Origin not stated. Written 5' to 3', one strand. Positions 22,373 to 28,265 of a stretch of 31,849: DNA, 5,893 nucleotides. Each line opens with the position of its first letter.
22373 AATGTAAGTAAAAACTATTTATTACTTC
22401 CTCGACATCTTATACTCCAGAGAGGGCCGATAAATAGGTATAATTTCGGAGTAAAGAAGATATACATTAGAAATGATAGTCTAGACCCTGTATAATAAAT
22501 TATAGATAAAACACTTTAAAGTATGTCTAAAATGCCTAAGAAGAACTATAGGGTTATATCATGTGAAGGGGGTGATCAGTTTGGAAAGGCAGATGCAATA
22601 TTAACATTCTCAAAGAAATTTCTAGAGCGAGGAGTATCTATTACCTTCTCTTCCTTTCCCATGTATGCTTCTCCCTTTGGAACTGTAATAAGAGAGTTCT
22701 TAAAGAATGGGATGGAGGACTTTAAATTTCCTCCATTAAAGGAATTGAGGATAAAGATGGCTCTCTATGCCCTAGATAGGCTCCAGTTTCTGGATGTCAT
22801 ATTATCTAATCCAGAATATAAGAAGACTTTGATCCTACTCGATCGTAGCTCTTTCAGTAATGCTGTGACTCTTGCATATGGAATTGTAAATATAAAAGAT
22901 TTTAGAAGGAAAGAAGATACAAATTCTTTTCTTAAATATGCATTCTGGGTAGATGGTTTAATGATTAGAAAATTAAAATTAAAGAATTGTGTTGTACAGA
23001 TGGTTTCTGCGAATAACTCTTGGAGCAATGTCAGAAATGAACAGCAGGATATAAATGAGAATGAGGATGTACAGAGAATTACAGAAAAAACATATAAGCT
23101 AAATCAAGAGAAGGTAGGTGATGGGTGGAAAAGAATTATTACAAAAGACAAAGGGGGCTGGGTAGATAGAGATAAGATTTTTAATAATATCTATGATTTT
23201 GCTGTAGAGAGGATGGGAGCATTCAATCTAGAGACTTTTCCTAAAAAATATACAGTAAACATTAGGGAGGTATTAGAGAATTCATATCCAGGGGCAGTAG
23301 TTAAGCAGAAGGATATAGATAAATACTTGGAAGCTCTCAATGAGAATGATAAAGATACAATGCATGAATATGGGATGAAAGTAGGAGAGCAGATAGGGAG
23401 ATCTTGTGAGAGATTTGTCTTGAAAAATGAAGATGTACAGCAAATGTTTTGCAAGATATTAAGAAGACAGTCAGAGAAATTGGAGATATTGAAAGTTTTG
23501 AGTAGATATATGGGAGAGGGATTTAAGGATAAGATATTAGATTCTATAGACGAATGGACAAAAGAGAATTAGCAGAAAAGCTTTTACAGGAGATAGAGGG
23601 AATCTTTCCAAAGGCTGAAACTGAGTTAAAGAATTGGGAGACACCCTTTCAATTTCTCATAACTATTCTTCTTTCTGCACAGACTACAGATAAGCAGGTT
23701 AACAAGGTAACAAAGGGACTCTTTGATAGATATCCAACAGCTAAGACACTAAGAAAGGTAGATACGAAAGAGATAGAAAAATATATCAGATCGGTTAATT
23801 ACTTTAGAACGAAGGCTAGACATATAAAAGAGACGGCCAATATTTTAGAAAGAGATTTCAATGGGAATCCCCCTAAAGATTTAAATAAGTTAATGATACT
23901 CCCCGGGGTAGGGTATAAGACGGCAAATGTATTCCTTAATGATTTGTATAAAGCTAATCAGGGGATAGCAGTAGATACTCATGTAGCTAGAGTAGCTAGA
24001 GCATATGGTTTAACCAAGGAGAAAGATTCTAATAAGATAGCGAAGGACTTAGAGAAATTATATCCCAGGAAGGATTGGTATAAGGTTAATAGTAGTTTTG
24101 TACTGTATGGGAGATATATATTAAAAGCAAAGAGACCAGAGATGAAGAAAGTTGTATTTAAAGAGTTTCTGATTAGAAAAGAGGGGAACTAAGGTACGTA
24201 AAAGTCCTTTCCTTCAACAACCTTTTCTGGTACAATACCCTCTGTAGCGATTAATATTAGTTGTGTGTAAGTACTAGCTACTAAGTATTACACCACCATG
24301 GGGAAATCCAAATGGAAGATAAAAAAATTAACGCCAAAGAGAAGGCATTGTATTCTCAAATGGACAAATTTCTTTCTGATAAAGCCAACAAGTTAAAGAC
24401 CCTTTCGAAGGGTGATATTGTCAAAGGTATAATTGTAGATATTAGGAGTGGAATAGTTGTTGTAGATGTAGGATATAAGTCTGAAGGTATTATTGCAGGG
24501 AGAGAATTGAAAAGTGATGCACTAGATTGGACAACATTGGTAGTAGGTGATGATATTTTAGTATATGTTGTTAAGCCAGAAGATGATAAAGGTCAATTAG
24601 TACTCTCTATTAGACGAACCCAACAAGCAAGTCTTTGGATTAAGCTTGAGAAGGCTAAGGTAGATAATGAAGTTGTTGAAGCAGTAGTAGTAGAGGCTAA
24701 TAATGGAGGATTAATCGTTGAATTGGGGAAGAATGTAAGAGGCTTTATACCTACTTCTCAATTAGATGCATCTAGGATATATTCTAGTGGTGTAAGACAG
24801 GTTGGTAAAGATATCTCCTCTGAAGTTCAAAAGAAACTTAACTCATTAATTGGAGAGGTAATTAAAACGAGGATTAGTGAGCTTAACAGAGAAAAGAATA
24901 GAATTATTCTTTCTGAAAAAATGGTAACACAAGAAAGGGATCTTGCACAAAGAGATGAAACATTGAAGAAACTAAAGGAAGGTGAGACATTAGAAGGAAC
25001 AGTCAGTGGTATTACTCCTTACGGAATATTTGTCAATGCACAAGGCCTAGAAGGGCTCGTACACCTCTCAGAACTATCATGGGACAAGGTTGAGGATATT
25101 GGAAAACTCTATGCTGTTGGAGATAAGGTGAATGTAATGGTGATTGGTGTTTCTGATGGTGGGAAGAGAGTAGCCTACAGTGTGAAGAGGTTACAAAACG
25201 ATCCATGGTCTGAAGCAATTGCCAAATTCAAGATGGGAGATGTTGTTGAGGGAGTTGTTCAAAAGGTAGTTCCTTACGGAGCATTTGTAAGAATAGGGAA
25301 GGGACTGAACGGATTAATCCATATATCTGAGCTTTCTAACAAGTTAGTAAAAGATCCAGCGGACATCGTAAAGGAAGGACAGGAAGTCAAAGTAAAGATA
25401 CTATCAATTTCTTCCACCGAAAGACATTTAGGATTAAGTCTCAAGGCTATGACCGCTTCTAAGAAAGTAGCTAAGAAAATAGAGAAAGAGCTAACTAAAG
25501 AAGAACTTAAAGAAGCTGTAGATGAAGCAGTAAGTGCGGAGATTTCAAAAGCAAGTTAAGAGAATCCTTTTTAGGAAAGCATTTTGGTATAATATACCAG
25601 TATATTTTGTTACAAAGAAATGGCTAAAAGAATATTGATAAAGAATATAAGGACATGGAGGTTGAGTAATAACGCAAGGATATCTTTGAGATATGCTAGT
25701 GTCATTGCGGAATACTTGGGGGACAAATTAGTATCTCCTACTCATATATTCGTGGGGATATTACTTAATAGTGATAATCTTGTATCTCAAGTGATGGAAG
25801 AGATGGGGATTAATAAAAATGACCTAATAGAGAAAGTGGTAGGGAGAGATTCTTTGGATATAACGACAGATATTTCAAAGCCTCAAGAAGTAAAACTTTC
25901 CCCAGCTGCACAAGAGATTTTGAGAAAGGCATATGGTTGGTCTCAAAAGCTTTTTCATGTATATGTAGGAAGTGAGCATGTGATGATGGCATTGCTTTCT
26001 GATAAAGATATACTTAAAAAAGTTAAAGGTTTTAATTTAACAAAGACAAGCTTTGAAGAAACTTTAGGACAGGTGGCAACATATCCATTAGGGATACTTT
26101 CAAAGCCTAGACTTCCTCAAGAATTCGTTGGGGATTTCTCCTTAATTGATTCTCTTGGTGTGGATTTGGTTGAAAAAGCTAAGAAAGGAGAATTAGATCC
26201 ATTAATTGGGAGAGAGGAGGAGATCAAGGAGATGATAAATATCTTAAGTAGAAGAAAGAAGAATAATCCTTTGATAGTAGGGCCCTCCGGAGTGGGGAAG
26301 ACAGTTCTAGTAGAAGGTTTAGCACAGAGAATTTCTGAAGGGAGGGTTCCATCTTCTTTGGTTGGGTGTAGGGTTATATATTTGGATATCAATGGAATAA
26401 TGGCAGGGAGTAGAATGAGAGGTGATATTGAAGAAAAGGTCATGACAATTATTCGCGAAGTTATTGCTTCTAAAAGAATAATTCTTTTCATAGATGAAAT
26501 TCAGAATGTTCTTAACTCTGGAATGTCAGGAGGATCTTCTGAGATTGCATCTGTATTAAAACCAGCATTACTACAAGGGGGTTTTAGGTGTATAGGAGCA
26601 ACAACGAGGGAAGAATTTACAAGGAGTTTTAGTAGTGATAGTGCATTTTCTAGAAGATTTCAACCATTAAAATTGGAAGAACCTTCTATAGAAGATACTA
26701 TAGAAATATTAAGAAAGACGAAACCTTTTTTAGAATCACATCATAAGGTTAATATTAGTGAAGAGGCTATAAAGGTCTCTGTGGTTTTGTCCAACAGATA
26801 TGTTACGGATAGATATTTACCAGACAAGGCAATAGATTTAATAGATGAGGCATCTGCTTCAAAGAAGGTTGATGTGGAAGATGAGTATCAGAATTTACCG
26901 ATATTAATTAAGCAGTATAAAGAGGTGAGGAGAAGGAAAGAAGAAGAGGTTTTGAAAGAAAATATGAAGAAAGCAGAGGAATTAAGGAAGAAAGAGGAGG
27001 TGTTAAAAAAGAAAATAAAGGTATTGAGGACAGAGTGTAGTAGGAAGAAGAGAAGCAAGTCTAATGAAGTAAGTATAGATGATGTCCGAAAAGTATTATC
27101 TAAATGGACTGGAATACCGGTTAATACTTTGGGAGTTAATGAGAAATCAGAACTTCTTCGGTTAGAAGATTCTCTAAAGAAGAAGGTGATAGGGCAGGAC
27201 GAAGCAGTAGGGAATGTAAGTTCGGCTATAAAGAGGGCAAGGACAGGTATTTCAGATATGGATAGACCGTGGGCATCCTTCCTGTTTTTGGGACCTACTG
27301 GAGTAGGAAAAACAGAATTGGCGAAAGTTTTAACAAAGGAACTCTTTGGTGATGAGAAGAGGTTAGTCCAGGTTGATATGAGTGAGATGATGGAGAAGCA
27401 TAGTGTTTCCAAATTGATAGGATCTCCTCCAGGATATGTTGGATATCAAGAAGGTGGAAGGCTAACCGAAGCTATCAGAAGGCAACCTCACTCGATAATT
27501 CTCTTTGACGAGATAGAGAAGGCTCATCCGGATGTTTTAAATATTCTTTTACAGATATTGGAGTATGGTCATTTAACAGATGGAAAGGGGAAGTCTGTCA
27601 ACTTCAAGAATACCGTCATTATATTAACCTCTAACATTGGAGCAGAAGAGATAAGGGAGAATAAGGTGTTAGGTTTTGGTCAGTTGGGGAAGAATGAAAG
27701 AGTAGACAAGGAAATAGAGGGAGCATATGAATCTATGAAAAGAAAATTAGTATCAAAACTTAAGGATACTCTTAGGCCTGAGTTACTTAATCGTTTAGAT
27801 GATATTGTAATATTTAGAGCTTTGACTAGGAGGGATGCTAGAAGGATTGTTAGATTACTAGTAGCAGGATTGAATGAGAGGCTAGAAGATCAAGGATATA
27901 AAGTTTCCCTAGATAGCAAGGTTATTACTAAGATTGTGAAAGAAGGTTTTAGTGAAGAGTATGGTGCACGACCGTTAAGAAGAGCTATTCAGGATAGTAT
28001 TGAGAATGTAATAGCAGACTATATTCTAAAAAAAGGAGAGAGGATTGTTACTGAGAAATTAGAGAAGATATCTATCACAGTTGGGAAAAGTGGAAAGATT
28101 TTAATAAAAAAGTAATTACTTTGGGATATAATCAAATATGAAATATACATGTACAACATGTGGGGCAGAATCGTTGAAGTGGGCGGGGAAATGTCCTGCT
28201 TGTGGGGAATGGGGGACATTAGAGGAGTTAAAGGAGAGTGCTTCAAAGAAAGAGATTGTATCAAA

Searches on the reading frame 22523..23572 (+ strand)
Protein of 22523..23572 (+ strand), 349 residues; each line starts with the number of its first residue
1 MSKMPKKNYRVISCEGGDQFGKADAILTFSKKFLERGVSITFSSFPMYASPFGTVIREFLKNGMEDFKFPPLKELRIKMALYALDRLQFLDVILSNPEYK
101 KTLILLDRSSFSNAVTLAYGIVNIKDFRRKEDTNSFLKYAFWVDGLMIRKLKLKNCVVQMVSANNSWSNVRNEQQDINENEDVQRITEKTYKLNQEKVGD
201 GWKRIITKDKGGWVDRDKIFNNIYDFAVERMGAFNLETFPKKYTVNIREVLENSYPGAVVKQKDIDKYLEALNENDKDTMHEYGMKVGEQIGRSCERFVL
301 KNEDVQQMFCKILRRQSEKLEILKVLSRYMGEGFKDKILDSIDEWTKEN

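Call 33: search_protein_families(library=pfam, proteins=[window:22523-23572:+])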
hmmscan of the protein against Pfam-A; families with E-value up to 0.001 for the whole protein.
window:22523-23572:+ (349 aa): 1 family
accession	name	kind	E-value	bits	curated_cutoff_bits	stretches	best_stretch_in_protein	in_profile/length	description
PF02223.23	Thymidylate_kin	-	2.7e-05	24.4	27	1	15-114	2-93/185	Thymidylate kinase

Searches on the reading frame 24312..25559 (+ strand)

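Call 33: search_protein_families(library=pfam, proteins=[window:24312-25559:+])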
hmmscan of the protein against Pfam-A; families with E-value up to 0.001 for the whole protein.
window:24312-25559:+ (415 aa): 3 families
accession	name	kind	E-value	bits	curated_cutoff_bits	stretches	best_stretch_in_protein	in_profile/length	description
PF00575.29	S1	-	2.7e-60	201.1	22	4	305-378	1-74/74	S1 RNA binding domain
PF23459.1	S1_RRP5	-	7.8e-24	84.5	27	3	309-377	4-72/72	RRP5 S1 domain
PF24685.1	OB_RRP5_4th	-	2.1e-06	28.1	31.5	0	333-381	38-86/92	RRP5 OB-fold domain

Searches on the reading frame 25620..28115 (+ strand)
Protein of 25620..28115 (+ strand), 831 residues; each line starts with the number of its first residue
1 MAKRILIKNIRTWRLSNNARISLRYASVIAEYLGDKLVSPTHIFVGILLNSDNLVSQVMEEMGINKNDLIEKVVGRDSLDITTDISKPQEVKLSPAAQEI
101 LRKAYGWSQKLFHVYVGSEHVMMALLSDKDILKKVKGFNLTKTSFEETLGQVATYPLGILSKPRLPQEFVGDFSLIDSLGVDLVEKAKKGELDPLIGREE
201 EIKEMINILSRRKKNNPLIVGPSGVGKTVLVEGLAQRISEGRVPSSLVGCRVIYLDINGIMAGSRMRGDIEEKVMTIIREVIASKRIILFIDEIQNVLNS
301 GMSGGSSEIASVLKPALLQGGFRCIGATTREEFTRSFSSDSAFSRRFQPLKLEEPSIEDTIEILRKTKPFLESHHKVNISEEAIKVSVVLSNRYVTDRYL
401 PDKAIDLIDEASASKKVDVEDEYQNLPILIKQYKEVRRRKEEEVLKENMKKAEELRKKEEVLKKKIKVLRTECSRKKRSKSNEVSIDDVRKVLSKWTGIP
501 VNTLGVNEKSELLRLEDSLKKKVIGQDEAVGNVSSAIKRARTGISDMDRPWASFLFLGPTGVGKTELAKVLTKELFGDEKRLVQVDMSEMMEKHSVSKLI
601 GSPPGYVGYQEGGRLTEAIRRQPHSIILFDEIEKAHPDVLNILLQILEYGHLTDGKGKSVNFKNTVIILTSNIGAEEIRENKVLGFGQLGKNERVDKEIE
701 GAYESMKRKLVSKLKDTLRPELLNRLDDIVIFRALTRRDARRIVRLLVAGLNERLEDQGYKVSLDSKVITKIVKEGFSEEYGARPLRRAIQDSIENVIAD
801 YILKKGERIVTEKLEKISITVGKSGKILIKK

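Call 33: search_protein_families(library=pfam, proteins=[window:25620-28115:+])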
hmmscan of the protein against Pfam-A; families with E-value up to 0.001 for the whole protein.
window:25620-28115:+ (831 aa): 33 families (the best 25 are shown)
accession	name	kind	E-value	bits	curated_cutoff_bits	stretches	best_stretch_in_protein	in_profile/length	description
PF07724.20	AAA_2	-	1.2e-66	224.3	27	1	549-729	1-166/166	AAA domain (Cdc48 subfamily)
PF17871.7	AAA_lid_9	-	4.6e-27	94.4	22.8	1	356-458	1-103/104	AAA lid domain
PF00004.35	AAA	-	4e-22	79.5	21.2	2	218-335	2-116/131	ATPase family associated with various cellular activities (AAA)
PF10431.15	ClpB_D2-small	-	1.4e-20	73.5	21.9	1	735-805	1-71/81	C-terminal, D2-small domain, of ClpB protein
PF07728.20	AAA_5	-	1.5e-18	67.6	22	1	554-674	2-124/139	AAA domain (dynein-related subfamily)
PF13191.12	AAA_16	-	1.7e-12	48.6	32.6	1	194-242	1-52/167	AAA ATPase domain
PF00158.32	Sigma54_activat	-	6.1e-12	46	20.2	1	534-680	5-151/168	Sigma-54 interaction domain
PF13401.12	AAA_22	-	2.4e-11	44.5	27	1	213-299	4-97/130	AAA domain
PF13173.12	AAA_14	-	1.9e-10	41.3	27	1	218-298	6-75/129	AAA domain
PF12775.13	AAA_7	-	1.7e-08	34.7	25.8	0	212-249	31-68/181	P-loop containing dynein motor region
PF02861.25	Clp_N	-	2.6e-08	34.3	20.7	0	30-71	5-46/53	Clp amino terminal domain, pathogenicity island component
PF05621.17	TniB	-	3.4e-07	30.3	22.4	1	200-353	21-185/189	Bacterial TniB protein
PF20720.3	nSTAND3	-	2.6e-06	27.6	27.2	0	555-594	21-60/155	Novel STAND NTPase 3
PF05496.18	RuvB_N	-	6.3e-06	26.5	27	0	521-576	7-58/159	Holliday junction DNA helicase RuvB P-loop domain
PF01637.24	ATPase_2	-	1e-05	25.9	33.2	1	197-239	3-45/225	ATPase domain predominantly from Archaea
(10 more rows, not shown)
